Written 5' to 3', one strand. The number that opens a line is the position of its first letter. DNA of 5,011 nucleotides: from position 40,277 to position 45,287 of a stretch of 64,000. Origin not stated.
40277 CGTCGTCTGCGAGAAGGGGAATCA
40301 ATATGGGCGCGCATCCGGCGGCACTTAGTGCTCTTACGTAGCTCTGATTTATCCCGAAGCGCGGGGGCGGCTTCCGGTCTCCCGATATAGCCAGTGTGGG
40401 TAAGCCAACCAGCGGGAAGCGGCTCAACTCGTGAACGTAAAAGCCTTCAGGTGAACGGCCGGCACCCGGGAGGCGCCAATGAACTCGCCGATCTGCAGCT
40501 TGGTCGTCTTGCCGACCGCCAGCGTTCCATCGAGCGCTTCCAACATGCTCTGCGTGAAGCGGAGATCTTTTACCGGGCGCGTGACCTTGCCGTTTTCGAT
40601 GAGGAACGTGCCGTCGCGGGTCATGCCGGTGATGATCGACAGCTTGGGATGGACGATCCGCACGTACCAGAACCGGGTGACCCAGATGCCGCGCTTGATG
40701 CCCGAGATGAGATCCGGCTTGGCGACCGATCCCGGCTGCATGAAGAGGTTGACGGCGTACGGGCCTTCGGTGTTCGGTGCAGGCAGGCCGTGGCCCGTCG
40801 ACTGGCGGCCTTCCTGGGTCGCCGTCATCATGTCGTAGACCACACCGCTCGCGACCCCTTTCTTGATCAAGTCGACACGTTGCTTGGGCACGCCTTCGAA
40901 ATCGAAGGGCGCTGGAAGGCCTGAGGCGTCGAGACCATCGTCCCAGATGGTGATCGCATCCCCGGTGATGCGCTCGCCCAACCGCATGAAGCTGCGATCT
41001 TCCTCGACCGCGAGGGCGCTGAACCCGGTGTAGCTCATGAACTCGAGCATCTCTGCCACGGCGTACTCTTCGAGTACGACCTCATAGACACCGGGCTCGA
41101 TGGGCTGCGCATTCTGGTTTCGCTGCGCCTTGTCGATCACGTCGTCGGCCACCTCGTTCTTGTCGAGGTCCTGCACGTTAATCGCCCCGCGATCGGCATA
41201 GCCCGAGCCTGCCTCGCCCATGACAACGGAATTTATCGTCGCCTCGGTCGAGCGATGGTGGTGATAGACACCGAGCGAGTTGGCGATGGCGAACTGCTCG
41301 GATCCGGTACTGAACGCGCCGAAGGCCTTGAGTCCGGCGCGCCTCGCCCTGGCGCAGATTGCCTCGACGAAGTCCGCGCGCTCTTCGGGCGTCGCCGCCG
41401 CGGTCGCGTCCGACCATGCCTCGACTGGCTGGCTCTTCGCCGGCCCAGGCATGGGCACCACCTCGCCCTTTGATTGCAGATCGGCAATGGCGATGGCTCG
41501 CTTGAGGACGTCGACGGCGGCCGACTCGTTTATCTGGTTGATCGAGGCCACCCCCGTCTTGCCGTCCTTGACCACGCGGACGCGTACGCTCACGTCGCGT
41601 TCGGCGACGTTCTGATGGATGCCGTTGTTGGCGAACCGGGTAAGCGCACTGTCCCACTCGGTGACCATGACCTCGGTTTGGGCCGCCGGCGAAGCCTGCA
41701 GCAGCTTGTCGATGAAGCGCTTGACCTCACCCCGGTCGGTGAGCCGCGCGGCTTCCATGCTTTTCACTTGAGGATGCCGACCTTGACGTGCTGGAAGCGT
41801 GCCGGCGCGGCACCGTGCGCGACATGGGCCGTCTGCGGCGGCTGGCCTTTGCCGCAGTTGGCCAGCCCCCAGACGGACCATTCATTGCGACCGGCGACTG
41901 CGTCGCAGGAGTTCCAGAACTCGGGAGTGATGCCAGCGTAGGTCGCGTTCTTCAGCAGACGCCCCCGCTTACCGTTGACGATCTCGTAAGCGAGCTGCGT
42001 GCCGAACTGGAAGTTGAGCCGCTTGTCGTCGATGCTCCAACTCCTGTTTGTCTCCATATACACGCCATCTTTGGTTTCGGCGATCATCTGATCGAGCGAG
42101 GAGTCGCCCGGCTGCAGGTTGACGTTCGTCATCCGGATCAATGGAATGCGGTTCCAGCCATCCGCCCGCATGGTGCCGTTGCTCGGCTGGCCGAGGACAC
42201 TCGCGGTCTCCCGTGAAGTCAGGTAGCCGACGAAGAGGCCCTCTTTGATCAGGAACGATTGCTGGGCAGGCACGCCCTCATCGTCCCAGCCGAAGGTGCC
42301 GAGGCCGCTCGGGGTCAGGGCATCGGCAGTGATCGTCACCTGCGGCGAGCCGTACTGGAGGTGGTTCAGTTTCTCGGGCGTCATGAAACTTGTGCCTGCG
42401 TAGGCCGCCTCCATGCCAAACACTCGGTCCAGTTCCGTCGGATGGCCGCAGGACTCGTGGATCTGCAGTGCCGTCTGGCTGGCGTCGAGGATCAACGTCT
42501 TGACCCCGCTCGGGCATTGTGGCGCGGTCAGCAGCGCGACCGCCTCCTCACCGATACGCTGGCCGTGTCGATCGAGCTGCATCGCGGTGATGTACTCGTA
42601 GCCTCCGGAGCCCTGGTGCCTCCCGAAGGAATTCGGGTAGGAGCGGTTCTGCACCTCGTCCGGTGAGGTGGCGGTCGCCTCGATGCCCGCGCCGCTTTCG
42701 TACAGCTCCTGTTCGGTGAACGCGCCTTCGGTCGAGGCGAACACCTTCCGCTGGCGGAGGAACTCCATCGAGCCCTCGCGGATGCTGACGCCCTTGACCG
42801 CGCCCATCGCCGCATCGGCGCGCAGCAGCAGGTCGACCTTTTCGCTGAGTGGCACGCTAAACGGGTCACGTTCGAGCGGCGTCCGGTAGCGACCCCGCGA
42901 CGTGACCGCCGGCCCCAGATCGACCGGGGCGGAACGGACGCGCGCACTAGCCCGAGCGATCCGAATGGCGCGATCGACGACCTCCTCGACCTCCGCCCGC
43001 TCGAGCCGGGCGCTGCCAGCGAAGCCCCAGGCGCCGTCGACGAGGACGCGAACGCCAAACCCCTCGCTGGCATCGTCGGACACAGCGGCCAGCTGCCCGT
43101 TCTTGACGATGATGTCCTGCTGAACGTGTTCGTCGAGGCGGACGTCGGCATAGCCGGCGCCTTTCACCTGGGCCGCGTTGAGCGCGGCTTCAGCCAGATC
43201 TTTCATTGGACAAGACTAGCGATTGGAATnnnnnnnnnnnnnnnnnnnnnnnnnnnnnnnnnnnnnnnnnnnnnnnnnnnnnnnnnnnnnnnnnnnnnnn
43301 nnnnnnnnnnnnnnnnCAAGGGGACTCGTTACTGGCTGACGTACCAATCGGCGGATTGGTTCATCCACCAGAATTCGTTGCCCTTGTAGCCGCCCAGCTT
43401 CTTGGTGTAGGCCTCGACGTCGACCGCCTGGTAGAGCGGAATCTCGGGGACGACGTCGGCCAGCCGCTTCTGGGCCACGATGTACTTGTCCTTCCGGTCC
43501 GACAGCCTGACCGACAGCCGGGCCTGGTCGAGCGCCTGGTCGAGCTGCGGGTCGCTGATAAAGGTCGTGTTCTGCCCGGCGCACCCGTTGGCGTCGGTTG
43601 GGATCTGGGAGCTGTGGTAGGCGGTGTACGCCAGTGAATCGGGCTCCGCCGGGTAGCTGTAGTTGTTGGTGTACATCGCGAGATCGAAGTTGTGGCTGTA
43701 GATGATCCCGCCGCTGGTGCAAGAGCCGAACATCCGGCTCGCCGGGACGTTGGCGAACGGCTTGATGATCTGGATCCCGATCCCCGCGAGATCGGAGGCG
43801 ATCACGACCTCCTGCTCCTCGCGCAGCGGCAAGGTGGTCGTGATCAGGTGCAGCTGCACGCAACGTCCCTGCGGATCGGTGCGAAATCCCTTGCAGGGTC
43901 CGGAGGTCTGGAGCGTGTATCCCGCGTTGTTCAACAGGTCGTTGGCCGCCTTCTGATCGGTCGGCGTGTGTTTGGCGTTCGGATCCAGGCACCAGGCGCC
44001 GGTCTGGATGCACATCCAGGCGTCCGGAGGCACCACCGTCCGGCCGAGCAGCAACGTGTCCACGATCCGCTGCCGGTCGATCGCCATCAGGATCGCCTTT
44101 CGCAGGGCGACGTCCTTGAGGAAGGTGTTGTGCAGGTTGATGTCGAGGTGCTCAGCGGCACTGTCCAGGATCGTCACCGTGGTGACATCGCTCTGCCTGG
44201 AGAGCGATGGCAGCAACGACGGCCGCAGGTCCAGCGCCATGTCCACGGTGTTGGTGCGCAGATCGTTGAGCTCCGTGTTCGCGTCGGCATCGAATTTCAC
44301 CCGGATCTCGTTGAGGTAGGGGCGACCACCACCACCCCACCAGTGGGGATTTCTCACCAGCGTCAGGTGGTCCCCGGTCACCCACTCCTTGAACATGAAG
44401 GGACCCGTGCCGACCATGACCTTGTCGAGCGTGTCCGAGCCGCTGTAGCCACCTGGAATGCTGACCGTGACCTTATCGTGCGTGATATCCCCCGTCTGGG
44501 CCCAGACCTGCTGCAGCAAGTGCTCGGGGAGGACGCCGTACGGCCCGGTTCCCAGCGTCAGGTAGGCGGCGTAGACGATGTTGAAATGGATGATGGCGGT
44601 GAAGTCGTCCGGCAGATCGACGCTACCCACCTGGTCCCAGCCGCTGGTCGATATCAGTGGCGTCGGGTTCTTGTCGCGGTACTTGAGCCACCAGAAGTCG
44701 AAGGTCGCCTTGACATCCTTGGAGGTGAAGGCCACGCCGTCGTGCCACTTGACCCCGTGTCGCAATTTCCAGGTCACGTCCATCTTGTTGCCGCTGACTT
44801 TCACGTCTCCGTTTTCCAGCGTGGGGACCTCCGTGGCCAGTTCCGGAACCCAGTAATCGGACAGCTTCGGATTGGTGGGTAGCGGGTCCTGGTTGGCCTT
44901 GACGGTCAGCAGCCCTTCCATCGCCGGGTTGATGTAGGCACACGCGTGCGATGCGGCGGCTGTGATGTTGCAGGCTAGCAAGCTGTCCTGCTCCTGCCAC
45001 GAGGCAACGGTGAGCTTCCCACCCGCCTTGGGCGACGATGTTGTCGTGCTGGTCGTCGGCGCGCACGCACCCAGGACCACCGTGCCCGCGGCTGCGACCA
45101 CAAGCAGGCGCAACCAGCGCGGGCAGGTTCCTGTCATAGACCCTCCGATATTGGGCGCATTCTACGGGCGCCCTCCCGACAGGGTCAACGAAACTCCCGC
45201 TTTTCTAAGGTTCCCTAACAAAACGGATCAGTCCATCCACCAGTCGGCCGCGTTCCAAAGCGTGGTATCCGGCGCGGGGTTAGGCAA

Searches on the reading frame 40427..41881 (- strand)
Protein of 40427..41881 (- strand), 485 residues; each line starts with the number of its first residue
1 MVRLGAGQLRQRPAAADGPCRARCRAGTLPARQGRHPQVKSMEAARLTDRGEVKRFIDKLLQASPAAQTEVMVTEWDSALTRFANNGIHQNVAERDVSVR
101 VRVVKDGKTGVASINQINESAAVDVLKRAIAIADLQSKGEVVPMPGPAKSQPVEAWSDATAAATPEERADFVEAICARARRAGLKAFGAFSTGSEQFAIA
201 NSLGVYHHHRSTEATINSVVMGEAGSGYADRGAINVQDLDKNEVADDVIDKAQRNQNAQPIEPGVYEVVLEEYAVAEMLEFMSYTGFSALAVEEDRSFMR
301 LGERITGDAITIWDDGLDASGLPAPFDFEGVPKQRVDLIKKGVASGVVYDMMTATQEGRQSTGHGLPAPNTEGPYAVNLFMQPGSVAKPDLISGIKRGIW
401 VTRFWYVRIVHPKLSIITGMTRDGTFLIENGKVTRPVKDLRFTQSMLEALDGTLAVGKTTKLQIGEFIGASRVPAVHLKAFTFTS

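Call 31: search_protein_families(library=pfam, proteins=[window:40427-41881:-], max_evalue=0.00001)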
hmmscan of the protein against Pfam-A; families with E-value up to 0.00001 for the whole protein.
window:40427-41881:- (485 aa): 3 families
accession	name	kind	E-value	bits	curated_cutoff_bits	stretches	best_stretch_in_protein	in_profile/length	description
PF19289.4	PmbA_TldD_3rd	-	6.4e-43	146.9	22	1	263-484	1-219/220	PmbA/TldA metallopeptidase C-terminal domain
PF01523.21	PmbA_TldD_1st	-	6e-10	39.6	20.9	1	70-133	2-65/65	PmbA/TldA metallopeptidase domain 1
PF19290.4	PmbA_TldD_2nd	-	8.1e-06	26.7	20.9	1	163-255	6-108/109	PmbA/TldA metallopeptidase central domain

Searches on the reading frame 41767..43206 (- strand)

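Call 31: search_protein_families(library=pfam, proteins=[window:41767-43206:-], max_evalue=0.00001)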
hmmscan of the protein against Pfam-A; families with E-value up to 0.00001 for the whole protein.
window:41767-43206:- (480 aa): 3 families
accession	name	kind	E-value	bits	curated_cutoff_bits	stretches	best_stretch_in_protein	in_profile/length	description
PF19289.4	PmbA_TldD_3rd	-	6.7e-39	133.8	22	1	237-450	5-203/220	PmbA/TldA metallopeptidase C-terminal domain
PF01523.21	PmbA_TldD_1st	-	8.7e-13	48.7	20.9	1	20-84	1-65/65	PmbA/TldA metallopeptidase domain 1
PF19290.4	PmbA_TldD_2nd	-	3.3e-11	44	20.9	1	114-225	2-108/109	PmbA/TldA metallopeptidase central domain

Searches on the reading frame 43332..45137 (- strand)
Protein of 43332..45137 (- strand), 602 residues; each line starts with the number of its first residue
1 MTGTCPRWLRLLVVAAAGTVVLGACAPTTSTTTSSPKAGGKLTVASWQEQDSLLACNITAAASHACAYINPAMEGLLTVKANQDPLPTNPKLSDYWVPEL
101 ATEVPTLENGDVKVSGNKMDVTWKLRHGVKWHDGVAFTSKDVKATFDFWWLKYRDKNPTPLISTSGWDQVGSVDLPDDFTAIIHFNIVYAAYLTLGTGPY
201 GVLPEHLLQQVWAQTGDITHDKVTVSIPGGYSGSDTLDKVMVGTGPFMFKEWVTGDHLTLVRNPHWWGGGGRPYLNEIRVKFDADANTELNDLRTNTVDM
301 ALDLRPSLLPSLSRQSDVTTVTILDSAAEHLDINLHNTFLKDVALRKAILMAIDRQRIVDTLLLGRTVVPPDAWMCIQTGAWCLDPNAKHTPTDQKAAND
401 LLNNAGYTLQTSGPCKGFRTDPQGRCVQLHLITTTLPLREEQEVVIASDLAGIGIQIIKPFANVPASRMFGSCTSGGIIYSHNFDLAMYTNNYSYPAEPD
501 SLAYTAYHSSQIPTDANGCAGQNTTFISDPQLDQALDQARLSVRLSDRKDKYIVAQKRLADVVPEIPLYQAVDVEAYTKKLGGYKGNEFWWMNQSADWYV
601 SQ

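Call 31: search_protein_families(library=pfam, proteins=[window:43332-45137:-], max_evalue=0.00001)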
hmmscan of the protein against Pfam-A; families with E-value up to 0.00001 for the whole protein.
window:43332-45137:- (602 aa): 1 family
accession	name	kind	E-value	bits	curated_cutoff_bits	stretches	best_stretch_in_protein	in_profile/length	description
PF00496.27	SBP_bac_5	-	3.2e-55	188.2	32.4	1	97-511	3-365/368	Bacterial extracellular solute-binding proteins, family 5 Middle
